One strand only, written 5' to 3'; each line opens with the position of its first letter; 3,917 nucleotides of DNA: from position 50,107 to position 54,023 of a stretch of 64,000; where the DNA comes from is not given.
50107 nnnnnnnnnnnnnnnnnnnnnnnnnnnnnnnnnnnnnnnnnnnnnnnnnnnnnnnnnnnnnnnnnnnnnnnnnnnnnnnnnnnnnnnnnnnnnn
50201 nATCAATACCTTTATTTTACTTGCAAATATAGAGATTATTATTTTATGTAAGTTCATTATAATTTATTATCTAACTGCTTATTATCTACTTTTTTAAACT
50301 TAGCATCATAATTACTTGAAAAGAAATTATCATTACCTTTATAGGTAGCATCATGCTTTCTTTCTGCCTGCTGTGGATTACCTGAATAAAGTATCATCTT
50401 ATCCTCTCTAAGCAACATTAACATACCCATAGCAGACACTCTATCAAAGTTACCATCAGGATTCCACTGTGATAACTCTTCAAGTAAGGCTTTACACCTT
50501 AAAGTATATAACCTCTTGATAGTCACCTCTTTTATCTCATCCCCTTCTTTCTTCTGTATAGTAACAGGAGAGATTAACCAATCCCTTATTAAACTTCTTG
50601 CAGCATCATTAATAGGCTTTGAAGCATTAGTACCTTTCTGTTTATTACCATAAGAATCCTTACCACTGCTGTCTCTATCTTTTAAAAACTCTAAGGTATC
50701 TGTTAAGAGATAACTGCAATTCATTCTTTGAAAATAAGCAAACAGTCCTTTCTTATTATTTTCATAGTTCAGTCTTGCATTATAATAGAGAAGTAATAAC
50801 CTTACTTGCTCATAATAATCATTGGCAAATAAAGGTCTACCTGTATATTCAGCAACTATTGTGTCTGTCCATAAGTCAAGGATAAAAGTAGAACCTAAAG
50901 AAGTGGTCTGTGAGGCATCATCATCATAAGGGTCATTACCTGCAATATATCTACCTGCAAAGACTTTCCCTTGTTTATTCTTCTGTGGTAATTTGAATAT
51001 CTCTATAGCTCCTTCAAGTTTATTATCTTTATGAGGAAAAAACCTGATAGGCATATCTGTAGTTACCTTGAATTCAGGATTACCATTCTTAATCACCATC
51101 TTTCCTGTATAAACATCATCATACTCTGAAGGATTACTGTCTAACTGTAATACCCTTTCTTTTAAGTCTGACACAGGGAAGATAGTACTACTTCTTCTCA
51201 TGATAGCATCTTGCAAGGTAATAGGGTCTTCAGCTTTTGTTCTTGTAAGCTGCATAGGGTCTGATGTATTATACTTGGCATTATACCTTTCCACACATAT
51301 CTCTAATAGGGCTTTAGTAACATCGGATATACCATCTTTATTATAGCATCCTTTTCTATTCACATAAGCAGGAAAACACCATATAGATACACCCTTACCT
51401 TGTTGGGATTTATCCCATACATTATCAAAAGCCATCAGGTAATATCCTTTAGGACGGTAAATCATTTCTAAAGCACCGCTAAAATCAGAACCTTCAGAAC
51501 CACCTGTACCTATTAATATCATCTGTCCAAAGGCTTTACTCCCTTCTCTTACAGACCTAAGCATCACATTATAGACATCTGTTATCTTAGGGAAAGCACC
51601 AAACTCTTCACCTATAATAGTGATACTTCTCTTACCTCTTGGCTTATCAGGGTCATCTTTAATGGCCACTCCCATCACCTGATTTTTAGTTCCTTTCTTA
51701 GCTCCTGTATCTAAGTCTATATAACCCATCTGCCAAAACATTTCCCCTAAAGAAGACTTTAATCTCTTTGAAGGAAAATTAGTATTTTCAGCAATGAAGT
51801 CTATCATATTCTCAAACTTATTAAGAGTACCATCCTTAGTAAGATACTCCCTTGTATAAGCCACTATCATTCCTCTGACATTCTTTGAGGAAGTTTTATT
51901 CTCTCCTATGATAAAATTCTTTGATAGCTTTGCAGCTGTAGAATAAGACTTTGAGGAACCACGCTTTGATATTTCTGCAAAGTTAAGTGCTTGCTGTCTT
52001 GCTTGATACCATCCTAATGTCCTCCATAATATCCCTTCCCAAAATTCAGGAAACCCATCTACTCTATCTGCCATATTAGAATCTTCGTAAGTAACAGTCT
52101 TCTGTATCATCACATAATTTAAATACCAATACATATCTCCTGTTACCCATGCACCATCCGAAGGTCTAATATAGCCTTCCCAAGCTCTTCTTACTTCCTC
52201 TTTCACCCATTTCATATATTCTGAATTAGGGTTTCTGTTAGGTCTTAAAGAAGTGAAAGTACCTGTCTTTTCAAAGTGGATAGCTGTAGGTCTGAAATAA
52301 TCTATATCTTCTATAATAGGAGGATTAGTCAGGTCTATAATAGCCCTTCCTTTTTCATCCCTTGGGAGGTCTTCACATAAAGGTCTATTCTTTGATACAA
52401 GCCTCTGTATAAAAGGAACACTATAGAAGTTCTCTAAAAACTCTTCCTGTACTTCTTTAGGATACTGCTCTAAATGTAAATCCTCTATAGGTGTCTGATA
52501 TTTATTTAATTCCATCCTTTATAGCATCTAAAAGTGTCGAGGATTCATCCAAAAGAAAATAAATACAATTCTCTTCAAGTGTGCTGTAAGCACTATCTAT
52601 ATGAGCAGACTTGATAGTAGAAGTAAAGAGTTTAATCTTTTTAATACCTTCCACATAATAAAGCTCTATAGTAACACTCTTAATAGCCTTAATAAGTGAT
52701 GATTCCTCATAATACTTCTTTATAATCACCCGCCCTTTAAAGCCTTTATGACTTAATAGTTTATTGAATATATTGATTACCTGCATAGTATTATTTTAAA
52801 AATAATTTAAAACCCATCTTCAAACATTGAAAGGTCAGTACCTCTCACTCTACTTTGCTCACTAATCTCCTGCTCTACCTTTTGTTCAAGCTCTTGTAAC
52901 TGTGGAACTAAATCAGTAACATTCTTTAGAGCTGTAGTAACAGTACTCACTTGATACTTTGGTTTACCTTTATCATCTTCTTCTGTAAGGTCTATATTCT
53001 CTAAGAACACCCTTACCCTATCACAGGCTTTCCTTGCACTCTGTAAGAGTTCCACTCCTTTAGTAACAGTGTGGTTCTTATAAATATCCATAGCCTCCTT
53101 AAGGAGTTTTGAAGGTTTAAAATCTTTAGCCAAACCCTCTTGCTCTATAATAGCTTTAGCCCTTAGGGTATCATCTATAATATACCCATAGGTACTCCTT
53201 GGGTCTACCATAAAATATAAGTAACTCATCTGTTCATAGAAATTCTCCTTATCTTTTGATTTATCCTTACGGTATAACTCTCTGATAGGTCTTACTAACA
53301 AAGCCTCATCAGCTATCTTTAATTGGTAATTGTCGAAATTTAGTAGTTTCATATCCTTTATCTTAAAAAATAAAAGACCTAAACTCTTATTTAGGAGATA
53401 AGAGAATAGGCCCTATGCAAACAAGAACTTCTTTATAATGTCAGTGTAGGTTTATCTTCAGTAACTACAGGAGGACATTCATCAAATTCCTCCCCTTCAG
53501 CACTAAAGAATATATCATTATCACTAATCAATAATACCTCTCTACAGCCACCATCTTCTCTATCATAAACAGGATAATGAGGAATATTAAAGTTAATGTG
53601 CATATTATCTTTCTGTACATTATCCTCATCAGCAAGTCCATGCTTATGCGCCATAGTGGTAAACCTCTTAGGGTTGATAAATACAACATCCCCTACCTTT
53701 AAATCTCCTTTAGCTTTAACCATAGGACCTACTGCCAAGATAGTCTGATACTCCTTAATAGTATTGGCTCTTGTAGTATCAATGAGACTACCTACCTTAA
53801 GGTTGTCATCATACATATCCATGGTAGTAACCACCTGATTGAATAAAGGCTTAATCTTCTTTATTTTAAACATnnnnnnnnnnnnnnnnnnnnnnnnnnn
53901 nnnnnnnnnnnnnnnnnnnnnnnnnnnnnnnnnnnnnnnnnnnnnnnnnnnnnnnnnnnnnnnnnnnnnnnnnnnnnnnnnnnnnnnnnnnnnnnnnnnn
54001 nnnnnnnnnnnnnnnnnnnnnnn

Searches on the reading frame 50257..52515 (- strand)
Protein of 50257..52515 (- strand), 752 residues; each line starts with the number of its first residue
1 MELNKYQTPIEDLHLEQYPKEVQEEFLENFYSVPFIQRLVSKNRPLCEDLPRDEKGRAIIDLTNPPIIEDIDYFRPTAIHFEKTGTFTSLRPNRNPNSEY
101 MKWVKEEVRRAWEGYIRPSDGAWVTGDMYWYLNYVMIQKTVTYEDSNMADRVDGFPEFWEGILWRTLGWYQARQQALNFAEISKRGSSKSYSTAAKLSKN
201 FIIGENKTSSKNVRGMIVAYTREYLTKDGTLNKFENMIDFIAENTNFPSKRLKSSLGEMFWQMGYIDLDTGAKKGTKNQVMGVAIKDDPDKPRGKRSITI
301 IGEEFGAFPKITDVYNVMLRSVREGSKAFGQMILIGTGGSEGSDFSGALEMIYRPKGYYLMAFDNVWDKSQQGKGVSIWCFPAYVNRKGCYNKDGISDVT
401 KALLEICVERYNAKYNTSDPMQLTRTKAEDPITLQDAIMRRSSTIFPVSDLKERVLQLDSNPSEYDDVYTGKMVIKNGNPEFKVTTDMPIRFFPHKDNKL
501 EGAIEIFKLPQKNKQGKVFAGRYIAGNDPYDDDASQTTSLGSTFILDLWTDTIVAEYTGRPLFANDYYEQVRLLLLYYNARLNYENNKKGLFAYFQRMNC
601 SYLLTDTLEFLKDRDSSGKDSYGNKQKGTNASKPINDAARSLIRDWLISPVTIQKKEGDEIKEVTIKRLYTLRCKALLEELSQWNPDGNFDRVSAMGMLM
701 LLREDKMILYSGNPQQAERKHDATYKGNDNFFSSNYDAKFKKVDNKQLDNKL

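Call 61: search_dna_similar(query=window:50257-52515:-, collection=phages, mode=protein, max_rows=12)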
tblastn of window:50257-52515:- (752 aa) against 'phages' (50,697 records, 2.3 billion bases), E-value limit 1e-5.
Records with a match: 151; places in all: 151; records where one place covers at least 80% of the query: 129.
Best place of each record, by identity: <60% 151.
By first word of the organism name: uncultured 57; Bacteroides 32; Flavobacterium 29; Bacteriophage 8; CrAssphage 7; IAS 2; Dulem 2; Azobacteroides 2; Cellulophaga 2; crAssphage 2; and 7 more.
By host as written in the record: - 75; Bacteroides intestinalis DSM 108646 25; Flavobacterium psychrophilum 950106-1/1 12; Bacteroides cellulosilyticus 4; Homo sapiens 3; Flavobacterium psychrophilum 020612-2/1 3; Flavobacterium psychrophilum strain FPS-D10 3; Bacteroides thetaiotaomicron VPI-5484 2; and 17 more.
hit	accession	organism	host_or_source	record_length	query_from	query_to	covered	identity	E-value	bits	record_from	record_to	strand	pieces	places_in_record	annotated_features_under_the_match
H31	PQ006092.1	bajarodcaudo virus 1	Chaetodipus spinatus feces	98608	1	742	99%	55.3%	0e+0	825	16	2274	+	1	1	large terminase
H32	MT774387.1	uncultured phage cr111_1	human feces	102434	3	742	98%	54.7%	0e+0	803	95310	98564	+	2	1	terminase | hypothetical protein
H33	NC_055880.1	uncultured phage cr111_1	human feces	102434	3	742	98%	54.7%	0e+0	803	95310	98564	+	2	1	terminase large subunit | hypothetical protein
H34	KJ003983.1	IAS virus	Homo sapiens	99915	1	736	98%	54.9%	0e+0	818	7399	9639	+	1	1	record has no annotation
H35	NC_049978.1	IAS virus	Homo sapiens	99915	1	736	98%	54.9%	0e+0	818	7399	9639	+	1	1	terminase large subunit | hypothetical protein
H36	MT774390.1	uncultured phage cr85_1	human feces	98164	1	736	98%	54.2%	0e+0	793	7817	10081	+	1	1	terminase | hypothetical protein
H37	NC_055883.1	uncultured phage cr85_1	human feces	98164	1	736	98%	54.2%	0e+0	793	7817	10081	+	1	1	terminase large subunit | hypothetical protein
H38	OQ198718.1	Kolpuevirus sp. 'frurule'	Bacteroides cellulosilyticus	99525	1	749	100%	53.0%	0e+0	738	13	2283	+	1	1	large terminase subunit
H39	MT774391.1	uncultured phage cr126_1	human feces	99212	1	742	99%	52.8%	0e+0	730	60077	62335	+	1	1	terminase | hypothetical protein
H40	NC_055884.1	uncultured phage cr126_1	human feces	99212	1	742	99%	52.8%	0e+0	730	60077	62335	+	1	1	terminase large subunit | hypothetical protein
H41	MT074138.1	Bacteroides phage DAC17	Bacteroides thetaiotaomicron VPI-5486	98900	2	743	99%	51.4%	8e-173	742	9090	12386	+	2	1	hypothetical protein (x2)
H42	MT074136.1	Bacteroides phage DAC15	Bacteroides thetaiotaomicron VPI-5484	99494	2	743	99%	51.4%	9e-173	742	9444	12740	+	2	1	hypothetical protein (x2)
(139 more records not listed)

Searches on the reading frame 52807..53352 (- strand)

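Call 59: search_protein_families(library=phrogs, proteins=[window:52807-53352:-], max_evalue=0.01)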
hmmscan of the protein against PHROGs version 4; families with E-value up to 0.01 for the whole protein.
window:52807-53352:- (181 aa): 1 family
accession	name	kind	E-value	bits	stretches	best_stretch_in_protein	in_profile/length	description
phrog_16390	-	unknown function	9.1e-08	33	1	5-173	6-178/189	-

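Call 60: search_protein_families(library=pfam, proteins=[window:52807-53352:-], max_evalue=0.01)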
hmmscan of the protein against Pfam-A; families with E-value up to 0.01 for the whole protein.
window:52807-53352:- (181 aa): 0 families

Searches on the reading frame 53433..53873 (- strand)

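Call 59: search_protein_families(library=phrogs, proteins=[window:53433-53873:-], max_evalue=0.01)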
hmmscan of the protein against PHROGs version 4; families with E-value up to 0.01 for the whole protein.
window:53433-53873:- (146 aa): 1 family
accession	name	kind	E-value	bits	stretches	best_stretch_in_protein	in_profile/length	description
phrog_931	-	head and packaging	0.00068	20.5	1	6-101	5-101/109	head morphogenesis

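Call 60: search_protein_families(library=pfam, proteins=[window:53433-53873:-], max_evalue=0.01)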
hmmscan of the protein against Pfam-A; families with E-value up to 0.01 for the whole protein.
window:53433-53873:- (146 aa): 0 families
